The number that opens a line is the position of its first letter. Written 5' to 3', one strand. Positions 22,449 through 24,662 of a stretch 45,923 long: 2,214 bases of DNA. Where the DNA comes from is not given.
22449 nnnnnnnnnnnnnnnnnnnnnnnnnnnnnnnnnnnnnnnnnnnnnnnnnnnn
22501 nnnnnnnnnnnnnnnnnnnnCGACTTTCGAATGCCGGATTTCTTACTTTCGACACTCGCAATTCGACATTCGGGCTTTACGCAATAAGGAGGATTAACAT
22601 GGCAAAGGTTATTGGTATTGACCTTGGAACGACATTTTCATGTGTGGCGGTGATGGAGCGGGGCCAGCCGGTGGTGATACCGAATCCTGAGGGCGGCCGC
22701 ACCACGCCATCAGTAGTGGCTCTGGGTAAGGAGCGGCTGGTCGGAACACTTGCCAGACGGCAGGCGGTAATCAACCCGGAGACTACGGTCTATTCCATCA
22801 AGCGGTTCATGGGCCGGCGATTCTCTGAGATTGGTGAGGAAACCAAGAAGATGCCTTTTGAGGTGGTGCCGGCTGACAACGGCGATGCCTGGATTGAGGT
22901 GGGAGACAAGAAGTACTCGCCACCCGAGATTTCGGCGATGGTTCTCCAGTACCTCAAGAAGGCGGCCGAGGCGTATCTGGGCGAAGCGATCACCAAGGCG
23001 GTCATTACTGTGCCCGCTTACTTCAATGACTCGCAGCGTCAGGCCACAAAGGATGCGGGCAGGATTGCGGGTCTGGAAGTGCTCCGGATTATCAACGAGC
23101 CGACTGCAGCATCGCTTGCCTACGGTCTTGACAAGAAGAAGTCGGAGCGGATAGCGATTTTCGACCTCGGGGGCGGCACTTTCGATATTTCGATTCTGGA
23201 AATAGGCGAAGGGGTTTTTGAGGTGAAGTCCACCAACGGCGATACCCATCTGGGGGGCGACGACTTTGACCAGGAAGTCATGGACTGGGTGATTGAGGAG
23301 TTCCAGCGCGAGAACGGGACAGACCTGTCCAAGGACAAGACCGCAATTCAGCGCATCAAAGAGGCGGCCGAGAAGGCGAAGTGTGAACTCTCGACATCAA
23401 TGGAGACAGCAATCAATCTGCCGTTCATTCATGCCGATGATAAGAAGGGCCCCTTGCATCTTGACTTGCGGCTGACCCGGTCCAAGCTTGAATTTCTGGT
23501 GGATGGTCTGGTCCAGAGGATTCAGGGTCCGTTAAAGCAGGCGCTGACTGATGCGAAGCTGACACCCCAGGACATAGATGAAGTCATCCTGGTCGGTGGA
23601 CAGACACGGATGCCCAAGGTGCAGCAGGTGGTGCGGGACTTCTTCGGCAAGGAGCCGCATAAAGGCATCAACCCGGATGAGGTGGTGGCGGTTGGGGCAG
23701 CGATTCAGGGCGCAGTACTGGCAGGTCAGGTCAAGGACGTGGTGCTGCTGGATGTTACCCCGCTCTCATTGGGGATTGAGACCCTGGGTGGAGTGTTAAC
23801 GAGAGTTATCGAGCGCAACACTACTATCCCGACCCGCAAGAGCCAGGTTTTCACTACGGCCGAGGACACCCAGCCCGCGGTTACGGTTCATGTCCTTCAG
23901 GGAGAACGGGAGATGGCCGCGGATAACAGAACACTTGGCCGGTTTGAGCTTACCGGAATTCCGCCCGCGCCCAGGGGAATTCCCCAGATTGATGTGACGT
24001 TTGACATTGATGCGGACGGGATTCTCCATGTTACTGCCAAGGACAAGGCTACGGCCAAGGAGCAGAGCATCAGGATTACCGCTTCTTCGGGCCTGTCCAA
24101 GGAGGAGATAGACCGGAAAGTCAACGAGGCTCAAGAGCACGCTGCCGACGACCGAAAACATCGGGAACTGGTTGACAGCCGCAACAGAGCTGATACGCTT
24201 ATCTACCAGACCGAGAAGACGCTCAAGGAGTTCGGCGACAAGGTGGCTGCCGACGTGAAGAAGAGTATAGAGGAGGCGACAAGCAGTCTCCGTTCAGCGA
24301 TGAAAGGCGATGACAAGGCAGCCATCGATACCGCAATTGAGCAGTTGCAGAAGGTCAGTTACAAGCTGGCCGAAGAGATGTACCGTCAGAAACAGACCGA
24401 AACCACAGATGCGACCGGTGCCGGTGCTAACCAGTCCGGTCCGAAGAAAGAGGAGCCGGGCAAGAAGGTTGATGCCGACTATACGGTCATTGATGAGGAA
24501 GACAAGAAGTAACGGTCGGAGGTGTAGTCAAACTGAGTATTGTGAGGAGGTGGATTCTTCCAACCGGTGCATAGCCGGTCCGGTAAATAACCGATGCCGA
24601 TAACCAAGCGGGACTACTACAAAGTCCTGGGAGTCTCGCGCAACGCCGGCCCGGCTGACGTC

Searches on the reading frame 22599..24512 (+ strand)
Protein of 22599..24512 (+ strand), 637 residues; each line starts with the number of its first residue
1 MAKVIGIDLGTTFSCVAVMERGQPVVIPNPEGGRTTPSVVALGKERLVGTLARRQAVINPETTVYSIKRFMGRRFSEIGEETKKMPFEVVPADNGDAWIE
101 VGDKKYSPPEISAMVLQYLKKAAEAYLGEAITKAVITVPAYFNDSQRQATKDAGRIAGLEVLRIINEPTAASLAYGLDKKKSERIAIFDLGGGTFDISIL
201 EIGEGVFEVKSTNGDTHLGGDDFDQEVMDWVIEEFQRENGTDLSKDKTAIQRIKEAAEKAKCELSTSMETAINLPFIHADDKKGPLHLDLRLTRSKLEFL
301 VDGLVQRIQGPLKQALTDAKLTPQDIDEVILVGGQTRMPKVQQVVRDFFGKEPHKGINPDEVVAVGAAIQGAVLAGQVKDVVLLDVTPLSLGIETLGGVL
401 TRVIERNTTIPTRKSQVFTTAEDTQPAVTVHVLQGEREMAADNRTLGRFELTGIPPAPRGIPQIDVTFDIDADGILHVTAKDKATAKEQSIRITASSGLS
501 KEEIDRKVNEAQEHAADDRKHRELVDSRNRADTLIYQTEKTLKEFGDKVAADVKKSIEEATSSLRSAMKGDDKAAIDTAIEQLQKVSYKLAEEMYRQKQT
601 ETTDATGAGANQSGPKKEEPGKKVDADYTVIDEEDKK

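Call 12: search_protein_families(library=pfam, proteins=[window:22599-24512:+])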
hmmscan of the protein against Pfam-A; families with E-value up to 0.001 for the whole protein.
window:22599-24512:+ (637 aa): 3 families
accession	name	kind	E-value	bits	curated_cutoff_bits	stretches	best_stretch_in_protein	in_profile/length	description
PF00012.26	HSP70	-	6.3e-261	867.3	20.6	1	4-595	1-598/599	Hsp70 protein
PF06723.19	MreB_Mbl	-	6.7e-17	61.8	27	1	113-369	76-317/327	MreB/Mbl protein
PF02782.22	FGGY_C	-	7.5e-05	23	27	1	291-373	122-196/198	FGGY family of carbohydrate kinases, C-terminal domain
